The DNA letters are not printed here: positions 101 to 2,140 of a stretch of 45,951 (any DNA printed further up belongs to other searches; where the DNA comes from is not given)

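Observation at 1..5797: Orphan nitrogenase-superfamily reductase operon under MarR control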

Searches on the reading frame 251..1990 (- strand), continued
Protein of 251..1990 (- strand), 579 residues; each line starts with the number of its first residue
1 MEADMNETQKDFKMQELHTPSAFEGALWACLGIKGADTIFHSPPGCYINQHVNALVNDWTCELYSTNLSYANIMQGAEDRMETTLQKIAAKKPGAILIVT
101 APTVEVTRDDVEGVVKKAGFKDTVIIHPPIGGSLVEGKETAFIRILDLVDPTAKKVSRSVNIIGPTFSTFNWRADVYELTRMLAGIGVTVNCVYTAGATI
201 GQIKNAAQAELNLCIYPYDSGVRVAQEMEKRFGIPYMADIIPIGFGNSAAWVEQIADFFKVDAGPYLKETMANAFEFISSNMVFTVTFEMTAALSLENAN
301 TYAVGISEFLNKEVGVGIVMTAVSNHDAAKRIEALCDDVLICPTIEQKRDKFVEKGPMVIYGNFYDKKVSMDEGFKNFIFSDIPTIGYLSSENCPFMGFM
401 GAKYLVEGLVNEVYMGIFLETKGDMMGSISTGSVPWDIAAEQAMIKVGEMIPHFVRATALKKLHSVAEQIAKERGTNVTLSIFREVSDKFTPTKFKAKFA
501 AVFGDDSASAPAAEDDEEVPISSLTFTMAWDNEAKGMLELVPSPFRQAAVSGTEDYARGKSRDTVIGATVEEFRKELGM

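Call 51: search_solved_structures(query=window:251-1990:-, max_evalue=1e-15, show_alignments=2)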
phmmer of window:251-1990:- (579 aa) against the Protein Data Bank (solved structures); distinct sequences matched with E-value up to 1e-15: 8.
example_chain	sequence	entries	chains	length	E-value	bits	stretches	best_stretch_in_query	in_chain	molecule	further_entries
2xdq_B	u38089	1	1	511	2.4e-18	69.2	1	24-476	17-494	LIGHT-INDEPENDENT PROTOCHLOROPHYLLIDE REDUCTASE SUBUNIT B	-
3aet_B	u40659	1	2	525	8.4e-18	67.4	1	25-417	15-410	Light-independent protochlorophyllide reductase subunit B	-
9efu_B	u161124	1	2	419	9.5e-18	67.2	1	89-417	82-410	Light-independent protochlorophyllide reductase subunit B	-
9buo_B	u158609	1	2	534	1.3e-17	66.8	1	90-417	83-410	Light-independent protochlorophyllide reductase subunit B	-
8vqi_B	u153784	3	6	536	1.5e-17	66.6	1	90-417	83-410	Light-independent protochlorophyllide reductase subunit B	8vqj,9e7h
8vqh_B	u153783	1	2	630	2e-17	66.1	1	89-417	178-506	Light-independent protochlorophyllide reductase subunit B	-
3aeu_B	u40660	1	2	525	5.9e-17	64.6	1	89-417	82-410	Light-independent protochlorophyllide reductase subunit B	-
3aek_B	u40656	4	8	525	7.6e-17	64.2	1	89-417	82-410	Light-independent protochlorophyllide reductase subunit B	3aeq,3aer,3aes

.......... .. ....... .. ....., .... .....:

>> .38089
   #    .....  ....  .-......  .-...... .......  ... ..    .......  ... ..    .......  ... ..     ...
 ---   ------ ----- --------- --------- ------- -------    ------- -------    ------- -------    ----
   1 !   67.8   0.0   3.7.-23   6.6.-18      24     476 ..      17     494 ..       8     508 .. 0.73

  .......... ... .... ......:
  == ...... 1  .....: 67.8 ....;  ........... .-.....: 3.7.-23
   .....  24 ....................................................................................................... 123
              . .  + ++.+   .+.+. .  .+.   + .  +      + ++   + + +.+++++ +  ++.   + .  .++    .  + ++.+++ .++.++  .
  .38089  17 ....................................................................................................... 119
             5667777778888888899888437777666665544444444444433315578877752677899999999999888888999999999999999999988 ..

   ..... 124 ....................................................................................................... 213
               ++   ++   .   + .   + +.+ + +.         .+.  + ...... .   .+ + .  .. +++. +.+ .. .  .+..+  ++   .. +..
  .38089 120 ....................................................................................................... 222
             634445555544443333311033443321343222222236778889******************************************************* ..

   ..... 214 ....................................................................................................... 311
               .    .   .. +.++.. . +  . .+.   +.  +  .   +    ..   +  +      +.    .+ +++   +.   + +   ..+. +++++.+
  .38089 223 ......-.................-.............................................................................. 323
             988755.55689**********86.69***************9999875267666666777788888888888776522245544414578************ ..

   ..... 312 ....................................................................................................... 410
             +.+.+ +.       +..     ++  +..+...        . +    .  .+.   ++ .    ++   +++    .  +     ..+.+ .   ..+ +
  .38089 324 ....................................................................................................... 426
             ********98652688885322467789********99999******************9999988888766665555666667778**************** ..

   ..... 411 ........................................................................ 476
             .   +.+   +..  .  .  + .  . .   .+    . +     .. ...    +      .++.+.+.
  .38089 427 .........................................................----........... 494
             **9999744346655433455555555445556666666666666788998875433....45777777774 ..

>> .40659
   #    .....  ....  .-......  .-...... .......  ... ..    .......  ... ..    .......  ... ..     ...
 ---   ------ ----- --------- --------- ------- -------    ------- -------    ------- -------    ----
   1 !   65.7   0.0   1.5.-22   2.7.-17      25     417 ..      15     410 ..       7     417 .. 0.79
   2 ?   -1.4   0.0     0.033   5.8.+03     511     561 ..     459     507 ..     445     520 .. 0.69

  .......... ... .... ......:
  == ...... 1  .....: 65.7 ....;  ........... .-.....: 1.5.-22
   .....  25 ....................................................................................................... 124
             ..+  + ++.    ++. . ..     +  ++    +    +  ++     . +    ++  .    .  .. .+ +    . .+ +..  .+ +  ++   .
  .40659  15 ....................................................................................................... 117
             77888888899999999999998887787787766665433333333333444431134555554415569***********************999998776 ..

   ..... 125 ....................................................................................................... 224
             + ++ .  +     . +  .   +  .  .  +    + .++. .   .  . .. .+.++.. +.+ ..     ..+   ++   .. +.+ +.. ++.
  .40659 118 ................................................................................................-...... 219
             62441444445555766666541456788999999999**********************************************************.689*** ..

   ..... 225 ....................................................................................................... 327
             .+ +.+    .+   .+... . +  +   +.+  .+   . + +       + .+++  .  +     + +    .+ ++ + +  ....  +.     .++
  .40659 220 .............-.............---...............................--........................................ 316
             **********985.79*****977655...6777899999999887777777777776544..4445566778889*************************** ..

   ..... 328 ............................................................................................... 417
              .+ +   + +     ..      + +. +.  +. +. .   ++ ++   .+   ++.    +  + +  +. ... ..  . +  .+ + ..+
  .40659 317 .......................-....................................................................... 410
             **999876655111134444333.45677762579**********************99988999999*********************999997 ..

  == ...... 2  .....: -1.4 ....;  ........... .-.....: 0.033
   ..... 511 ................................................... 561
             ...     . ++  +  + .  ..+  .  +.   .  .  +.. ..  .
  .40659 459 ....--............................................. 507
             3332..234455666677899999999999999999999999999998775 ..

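Call 65: search_solved_structures(query=L001:12576-13298:+, max_evalue=1, show_alignments=1)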
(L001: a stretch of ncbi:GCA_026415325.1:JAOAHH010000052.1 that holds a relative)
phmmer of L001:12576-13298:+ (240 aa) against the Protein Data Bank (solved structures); distinct sequences matched with E-value up to 1: 3.
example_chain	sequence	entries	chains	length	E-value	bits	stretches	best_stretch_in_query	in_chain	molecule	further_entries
6kmd_A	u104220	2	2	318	0.03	17.2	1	77-234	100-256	Phytochromobilin synthase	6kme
6oew_A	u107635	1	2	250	0.34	13.7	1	100-153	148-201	Cytidylyltransferase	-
7pnt_E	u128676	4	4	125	0.66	12.8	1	64-116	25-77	28S ribosomal protein S6, mitochondrial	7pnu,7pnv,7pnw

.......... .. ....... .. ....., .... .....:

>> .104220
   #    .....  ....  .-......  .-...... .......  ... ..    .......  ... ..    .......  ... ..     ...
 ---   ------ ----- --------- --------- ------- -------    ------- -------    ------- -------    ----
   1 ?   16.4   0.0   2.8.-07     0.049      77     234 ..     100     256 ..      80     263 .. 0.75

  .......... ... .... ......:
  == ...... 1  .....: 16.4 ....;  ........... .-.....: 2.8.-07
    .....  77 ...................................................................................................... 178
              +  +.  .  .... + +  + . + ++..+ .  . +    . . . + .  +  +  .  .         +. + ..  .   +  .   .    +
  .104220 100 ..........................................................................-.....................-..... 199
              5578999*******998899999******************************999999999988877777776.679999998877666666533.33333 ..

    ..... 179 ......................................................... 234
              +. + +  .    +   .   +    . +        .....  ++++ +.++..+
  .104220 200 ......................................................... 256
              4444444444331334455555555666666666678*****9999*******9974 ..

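Call 66: search_solved_structures(query=L001:11826-12512:+, max_evalue=0.001)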
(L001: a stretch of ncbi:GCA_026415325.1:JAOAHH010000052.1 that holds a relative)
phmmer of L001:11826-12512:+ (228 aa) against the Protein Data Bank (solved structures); distinct sequences matched with E-value up to 0.001: 23.
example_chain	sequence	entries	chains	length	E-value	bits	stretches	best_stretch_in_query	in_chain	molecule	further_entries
1xq6_A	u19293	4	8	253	1.1e-15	61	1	4-213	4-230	unknown protein | unknown protein At5g02240 | Protein At5g02240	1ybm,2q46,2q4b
3e8x_A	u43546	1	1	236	2.4e-12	50.2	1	6-216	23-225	Putative NAD-dependent epimerase/dehydratase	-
5f5l_A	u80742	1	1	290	5.4e-09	39.2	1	6-165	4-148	Monooxygenase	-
5f5n_A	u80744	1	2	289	5.9e-09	39.1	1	6-165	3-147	Monooxygenase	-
2zcu_A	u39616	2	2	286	2.8e-07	33.6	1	7-191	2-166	Uncharacterized oxidoreductase ytfG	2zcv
5guy_A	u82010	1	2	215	3.4e-06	30.1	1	89-222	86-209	Uncharacterized protein chuY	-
8r2j_A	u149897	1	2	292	6.1e-06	29.2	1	6-75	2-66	NmrA family transcriptional regulator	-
2vrb_A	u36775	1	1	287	6.5e-06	29.2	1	6-214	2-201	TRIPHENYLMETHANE REDUCTASE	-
2jl1_A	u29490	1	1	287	7.2e-06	29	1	6-214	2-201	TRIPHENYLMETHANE REDUCTASE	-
5ffq_A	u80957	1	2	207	1.4e-05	28.1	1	77-207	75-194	ShuY-like protein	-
9rdd_A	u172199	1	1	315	2.6e-05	27.2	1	6-92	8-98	Isoflavone reductase homolog A622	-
8fio_A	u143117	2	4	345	4.1e-05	26.6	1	2-122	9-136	Epimerase domain-containing protein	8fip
3wj7_A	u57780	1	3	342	6.3e-05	25.9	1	7-120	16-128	Putative oxidoreductase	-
2vrc_A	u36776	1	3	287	0.0002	24.3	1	6-214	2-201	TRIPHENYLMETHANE REDUCTASE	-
3qvo_A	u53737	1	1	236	0.00021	24.2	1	6-201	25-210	NmrA family protein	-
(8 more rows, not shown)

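Call 67: search_dna_similar(query=window:251-1990:-, collection=plasmids, mode=protein, max_evalue=0.00001, max_rows=30, rows=spread)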
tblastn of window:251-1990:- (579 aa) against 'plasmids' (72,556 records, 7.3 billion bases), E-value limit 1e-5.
Records with a match: 41; places in all: 56; records where one place covers at least 80% of the query: 4.
Best place of each record, by identity: <60% 41.
By first word of the organism name: Rhizobium 12; Paraburkholderia 5; Nitratidesulfovibrio 4; Sulfitobacter 3; Nostoc 3; Candidatus 2; Roseobacter 2; Cupriavidus 2; Thalassococcus 1; Tateyamaria 1; and 6 more.
By predicted mobility (MOB-suite, as given by PLSDB): non-mobilizable 25; conjugative 15; mobilizable 1.
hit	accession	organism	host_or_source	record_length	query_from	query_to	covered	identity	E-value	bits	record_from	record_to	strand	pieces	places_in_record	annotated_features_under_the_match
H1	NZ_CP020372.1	Candidatus Thiodictyon syntrophicum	meromictic lake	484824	14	489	82%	24.6%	2e-24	116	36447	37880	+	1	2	bchZ: chlorophyllide a reductase subunit Z | bchY: chlorophyllide a reductase subunit Y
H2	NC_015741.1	Roseobacter litoralis Och 149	seaweed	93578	22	486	80%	23.9%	4e-22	109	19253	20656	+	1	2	bchZ: chlorophyllide a reductase subunit Z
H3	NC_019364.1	Sulfitobacter guttiformis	-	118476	14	475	80%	23.5%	3e-24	115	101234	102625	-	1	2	bchZ: chlorophyllide a reductase subunit Z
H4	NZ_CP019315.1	Tateyamaria omphalii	Single cell,seawater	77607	23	464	76%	24.4%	8e-22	108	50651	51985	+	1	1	bchZ: chlorophyllide a reductase subunit Z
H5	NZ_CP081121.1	Sulfitobacter sp. S190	-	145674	11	477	81%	23.0%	9e-22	107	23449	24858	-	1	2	bchZ: chlorophyllide a reductase subunit Z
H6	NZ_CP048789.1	Roseobacter ponti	cell culture,seawater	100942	22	464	77%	22.9%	9e-20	101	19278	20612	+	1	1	bchZ: chlorophyllide a reductase subunit Z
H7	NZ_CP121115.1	Roseinatronobacter sp. S2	cell culture,Alkaline Spring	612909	14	477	80%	21.8%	2e-19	100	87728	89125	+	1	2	bchZ: chlorophyllide a reductase subunit Z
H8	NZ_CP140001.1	Novosphingobium capsulatum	-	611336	25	459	75%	21.4%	6e-19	99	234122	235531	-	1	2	bchB: ferredoxin:protochlorophyllide reductase (ATP-dependent) subunit B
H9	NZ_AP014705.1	Methylobacterium aquaticum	-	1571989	153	485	58%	26.9%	4e-25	118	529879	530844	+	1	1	none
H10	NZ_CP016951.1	Cupriavidus taiwanensis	Mimosa,single cell,nodules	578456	22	422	69%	21.7%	3e-8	65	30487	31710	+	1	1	nifE: nitrogenase iron-molybdenum cofactor biosynthesis protein NifE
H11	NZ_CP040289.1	Nostoc sp. C057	Phaeoceros,pure culture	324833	25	424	69%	21.3%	4e-7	61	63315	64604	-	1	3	vnfK: V-containing nitrogenase subunit beta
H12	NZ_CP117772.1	Nostoc sp. UHCC 0926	whole organism,lichen surface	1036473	25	414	67%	21.4%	8e-8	63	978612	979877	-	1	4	none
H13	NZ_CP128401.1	Candidatus Chlorohelix allophototropha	Single colony of Candidatus Chlorohelix ...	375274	25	315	50%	25.2%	1e-7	63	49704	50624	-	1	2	nitrogenase component 1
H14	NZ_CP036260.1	Sporomusa termitida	whole organism,intestinal contents of ...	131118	9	258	43%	25.1%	2e-10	72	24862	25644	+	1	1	nitrogenase component 1 (x2)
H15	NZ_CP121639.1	Rhizobium leguminosarum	Trifolium ambiguum,cell culture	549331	24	259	41%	26.4%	5e-6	57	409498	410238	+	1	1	nifD: nitrogenase molybdenum-iron protein alpha chain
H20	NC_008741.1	Nitratidesulfovibrio vulgaris DP4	-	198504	39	259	38%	26.0%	5e-6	57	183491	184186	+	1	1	nifD: nitrogenase molybdenum-iron protein alpha chain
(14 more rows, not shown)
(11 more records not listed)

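Call 68: get_annotated_region(hit=H2, flank=20000)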
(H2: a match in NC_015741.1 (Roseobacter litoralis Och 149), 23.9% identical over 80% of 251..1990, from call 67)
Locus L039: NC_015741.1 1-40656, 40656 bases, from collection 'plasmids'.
description: Roseobacter litoralis Och 149 plasmid pRLO149_94, complete sequence
organism: Roseobacter litoralis Och 149 (NCBI taxid 391595)
taxonomy: Bacteria; Pseudomonadota; Alphaproteobacteria; Rhodobacterales; Roseobacteraceae; Roseobacter; Roseobacter litoralis; Roseobacter litoralis Och 149
host: -; source: seaweed; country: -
typing (MOB-suite, as given by PLSDB): non-mobilizable; replicon rep_cluster_376
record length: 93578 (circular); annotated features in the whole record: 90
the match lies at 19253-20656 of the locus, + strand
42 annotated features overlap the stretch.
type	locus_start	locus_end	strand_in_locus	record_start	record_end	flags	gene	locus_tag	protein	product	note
CDS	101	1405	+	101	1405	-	-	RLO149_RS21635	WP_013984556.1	AAA family ATPase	-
CDS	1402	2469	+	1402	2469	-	-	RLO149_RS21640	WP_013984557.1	ParB N-terminal domain-containing protein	-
CDS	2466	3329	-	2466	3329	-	bchO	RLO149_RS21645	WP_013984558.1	alpha/beta fold hydrolase BchO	GO:0015979 - photosynthesis [Evidence IEA]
CDS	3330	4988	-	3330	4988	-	-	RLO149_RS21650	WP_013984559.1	magnesium chelatase subunit D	-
CDS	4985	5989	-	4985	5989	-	bchI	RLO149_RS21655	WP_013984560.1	magnesium chelatase ATPase subunit I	GO:0015995 - chlorophyll biosynthetic process [Evidence IEA]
CDS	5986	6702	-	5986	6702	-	-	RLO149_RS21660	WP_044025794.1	spheroidene monooxygenase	-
CDS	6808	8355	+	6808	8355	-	-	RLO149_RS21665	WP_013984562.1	phytoene desaturase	-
CDS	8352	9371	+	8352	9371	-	-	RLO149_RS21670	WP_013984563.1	15-cis-phytoene synthase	GO:0008299 - isoprenoid biosynthetic process [Evidence IEA]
CDS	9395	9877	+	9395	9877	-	-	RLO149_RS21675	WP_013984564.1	TspO/MBR family protein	-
CDS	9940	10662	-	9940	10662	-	-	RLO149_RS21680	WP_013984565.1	outer membrane beta-barrel protein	-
CDS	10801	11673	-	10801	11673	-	-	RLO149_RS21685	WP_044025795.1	carotenoid 1,2-hydratase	-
CDS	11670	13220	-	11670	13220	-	crtD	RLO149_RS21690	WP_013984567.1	1-hydroxycarotenoid 3,4-desaturase CrtD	GO:0016117 - carotenoid biosynthetic process [Evidence IEA]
CDS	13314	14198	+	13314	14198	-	-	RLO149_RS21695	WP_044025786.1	polyprenyl synthetase family protein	-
CDS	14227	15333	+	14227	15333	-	-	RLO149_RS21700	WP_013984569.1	methyltransferase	-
CDS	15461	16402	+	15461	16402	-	bchC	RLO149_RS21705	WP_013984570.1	chlorophyll synthesis pathway protein BchC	GO:0030494 - bacteriochlorophyll biosynthetic process [Evidence IEA]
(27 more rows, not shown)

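Call 69: get_annotated_region(hit=H10, flank=8000)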
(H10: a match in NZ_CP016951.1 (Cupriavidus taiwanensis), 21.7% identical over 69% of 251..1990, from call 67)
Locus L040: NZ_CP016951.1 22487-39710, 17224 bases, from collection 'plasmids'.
description: Cupriavidus taiwanensis strain SWF66294 plasmid unnamed, complete sequence
organism: Cupriavidus taiwanensis (NCBI taxid 164546)
taxonomy: Bacteria; Pseudomonadota; Betaproteobacteria; Burkholderiales; Burkholderiaceae; Cupriavidus; Cupriavidus taiwanensis
host: -; source: Mimosa,single cell,nodules; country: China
typing (MOB-suite, as given by PLSDB): conjugative; relaxase MOBH,MOBP; mating-pair formation MPF_T
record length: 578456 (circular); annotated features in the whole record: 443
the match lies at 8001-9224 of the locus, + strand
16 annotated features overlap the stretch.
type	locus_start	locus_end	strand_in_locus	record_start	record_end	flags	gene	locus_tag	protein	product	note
CDS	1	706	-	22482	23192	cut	nodB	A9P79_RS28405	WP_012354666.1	chitooligosaccharide deacetylase NodB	GO:0009877 - nodulation [Evidence IEA]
CDS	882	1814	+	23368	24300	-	-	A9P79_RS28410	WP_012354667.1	LysR family transcriptional regulator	-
CDS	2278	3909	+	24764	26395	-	nifA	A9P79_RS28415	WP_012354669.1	nif-specific transcriptional activator NifA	GO:0009399 - nitrogen fixation [Evidence IEA]; GO:0006355 - regulation of DNA-templated transcription [Evidence IEA]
CDS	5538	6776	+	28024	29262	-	-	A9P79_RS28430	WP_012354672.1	IS110 family transposase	-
CDS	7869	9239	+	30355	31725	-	nifE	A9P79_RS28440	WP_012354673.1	nitrogenase iron-molybdenum cofactor biosynthesis protein NifE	GO:0009399 - nitrogen fixation [Evidence IEA]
CDS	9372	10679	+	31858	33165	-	nifN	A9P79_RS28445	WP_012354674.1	nitrogenase iron-molybdenum cofactor biosynthesis protein NifN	GO:0009399 - nitrogen fixation [Evidence IEA]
CDS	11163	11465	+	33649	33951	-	-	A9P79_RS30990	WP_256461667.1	CCE_0567 family metalloprotein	-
CDS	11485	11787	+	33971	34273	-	fdxB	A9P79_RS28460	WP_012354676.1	ferredoxin III, nif-specific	-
CDS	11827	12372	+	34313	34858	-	-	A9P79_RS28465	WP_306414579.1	nitrogen fixation protein NifQ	GO:0009399 - nitrogen fixation [Evidence IEA]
CDS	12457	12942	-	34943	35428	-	-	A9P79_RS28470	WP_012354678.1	hypothetical protein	-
CDS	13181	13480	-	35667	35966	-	-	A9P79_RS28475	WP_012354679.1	4Fe-4S dicluster domain-containing protein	-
CDS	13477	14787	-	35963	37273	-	-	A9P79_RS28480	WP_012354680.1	FAD-dependent monooxygenase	-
CDS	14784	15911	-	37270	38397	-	-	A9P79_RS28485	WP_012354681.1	electron transfer flavoprotein subunit alpha/FixB family protein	-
CDS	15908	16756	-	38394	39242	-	-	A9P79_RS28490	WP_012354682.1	electron transfer flavoprotein subunit beta/FixA family protein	-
CDS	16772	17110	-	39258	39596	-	-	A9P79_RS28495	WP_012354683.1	nitrogenase-stabilizing/protective protein NifW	GO:0009399 - nitrogen fixation [Evidence IEA]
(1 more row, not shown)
